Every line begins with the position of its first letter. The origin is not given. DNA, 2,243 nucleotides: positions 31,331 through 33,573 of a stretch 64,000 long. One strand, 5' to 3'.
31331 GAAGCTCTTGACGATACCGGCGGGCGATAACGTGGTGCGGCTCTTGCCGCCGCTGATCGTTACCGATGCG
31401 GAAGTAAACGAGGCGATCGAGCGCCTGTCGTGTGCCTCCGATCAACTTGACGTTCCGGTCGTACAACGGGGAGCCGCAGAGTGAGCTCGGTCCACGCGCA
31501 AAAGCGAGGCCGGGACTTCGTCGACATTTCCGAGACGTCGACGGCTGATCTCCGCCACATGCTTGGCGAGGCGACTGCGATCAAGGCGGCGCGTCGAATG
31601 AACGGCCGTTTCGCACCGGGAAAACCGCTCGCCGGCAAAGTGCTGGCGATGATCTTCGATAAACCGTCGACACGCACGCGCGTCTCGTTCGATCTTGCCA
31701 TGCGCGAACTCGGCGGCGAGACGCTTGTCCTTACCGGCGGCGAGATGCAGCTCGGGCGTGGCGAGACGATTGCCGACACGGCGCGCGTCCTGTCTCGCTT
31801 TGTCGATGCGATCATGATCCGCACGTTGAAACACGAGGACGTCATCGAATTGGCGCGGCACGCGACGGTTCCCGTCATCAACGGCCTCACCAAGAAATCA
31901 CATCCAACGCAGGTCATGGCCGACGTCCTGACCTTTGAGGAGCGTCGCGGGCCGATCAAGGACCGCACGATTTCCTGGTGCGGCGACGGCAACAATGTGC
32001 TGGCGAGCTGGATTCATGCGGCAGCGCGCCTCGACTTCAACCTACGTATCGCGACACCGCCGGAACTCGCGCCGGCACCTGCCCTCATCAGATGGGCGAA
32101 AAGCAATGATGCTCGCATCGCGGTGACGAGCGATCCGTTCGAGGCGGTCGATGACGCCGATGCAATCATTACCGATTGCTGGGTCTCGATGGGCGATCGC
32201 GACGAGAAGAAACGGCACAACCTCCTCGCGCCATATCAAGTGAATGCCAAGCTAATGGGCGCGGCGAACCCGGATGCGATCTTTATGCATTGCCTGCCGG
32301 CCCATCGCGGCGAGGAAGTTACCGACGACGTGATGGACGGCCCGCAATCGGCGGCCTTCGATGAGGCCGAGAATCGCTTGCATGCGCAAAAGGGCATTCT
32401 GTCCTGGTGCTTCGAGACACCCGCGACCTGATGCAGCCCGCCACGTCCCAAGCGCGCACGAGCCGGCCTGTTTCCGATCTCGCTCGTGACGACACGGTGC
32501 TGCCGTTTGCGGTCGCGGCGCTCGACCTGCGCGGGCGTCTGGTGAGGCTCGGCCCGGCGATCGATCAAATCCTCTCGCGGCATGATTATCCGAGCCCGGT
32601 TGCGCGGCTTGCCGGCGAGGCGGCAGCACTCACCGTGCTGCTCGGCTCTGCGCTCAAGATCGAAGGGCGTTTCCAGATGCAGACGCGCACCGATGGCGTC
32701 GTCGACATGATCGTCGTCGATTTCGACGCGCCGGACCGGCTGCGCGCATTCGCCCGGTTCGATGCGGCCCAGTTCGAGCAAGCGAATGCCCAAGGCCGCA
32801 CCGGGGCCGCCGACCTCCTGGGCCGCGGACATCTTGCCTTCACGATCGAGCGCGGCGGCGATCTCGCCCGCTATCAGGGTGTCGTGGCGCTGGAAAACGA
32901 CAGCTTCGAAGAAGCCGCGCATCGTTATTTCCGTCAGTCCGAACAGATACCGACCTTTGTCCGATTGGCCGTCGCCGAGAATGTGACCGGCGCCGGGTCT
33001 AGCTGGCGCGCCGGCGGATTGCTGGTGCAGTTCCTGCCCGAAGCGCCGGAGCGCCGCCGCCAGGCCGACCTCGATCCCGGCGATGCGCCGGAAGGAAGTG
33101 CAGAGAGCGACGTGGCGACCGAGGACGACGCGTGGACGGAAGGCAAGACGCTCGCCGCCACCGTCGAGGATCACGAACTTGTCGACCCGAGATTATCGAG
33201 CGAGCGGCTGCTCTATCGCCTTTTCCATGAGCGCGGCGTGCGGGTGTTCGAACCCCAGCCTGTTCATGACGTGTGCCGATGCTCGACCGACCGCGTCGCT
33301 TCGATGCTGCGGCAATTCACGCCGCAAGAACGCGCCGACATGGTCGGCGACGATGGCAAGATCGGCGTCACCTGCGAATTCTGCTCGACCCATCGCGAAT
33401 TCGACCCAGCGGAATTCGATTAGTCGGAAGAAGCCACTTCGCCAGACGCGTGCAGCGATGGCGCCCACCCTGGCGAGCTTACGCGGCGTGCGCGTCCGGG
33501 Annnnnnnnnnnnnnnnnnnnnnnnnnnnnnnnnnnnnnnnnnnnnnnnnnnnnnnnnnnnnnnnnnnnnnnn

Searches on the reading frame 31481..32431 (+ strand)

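Call 71: search_protein_families(library=pfam, proteins=[window:31481-32431:+], max_evalue=0.00001)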
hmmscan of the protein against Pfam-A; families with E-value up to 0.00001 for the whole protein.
window:31481-32431:+ (316 aa): 2 families
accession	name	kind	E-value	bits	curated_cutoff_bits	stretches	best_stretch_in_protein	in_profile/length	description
PF00185.30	OTCace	-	3.2e-53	180.4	29.4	1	161-310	2-157/157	Aspartate/ornithine carbamoyltransferase, Asp/Orn binding domain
PF02729.26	OTCace_N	-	9.8e-47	159.2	29.9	1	11-154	1-148/148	Aspartate/ornithine carbamoyltransferase, carbamoyl-P binding domain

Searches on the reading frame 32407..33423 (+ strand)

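Call 71: search_protein_families(library=pfam, proteins=[window:32407-33423:+], max_evalue=0.00001)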
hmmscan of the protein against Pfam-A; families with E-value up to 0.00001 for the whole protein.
window:32407-33423:+ (338 aa): 1 family
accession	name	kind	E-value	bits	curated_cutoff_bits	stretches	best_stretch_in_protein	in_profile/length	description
PF01430.24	HSP33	-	2.4e-70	237.5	21.4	1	29-333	1-273/273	Hsp33 protein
